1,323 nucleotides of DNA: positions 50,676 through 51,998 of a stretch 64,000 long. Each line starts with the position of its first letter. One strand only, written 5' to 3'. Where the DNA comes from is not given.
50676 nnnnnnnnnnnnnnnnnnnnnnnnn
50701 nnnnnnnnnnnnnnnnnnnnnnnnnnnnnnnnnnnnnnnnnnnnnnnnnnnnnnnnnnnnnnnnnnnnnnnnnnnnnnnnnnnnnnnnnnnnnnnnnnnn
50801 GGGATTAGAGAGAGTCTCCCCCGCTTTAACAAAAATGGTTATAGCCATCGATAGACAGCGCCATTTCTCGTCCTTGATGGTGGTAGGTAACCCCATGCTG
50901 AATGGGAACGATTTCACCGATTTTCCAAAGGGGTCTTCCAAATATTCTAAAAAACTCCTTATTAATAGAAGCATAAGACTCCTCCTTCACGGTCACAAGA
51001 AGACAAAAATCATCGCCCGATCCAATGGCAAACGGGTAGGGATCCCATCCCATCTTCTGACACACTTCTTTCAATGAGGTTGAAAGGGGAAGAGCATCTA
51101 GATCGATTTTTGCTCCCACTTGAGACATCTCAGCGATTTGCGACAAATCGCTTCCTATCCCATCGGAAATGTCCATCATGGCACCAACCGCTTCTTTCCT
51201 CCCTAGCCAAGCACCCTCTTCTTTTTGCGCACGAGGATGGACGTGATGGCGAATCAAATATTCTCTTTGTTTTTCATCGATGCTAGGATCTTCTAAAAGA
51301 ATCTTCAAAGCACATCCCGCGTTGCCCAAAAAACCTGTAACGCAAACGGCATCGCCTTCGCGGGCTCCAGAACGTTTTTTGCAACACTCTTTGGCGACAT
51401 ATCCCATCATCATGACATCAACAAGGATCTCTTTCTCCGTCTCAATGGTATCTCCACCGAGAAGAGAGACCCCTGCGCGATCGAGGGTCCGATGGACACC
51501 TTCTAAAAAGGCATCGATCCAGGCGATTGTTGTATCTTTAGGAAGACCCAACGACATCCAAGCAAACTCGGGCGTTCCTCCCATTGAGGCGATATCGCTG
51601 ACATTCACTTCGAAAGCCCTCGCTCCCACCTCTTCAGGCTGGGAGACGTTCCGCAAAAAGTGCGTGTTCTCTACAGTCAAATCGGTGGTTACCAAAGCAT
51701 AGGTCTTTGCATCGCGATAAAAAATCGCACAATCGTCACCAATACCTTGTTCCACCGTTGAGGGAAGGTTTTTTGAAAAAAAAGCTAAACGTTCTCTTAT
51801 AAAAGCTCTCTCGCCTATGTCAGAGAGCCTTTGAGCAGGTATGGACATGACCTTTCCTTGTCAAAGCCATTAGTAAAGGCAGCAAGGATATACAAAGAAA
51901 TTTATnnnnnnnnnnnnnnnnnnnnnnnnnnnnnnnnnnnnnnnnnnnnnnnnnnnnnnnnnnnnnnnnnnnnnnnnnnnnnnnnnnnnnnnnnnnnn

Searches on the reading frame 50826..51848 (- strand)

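Call 42: search_protein_families(library=pfam, proteins=[window:50826-51848:-], max_evalue=0.00001)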
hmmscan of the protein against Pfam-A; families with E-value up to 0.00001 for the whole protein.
window:50826-51848:- (340 aa): 2 families
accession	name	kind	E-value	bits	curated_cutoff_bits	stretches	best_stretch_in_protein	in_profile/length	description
PF00586.29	AIRS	-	1.6e-25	90.1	24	1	37-151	1-112/112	AIR synthase related protein, N-terminal domain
PF02769.27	AIRS_C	-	1.1e-06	29.3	23.1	1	163-319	1-151/156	AIR synthase related protein, C-terminal domain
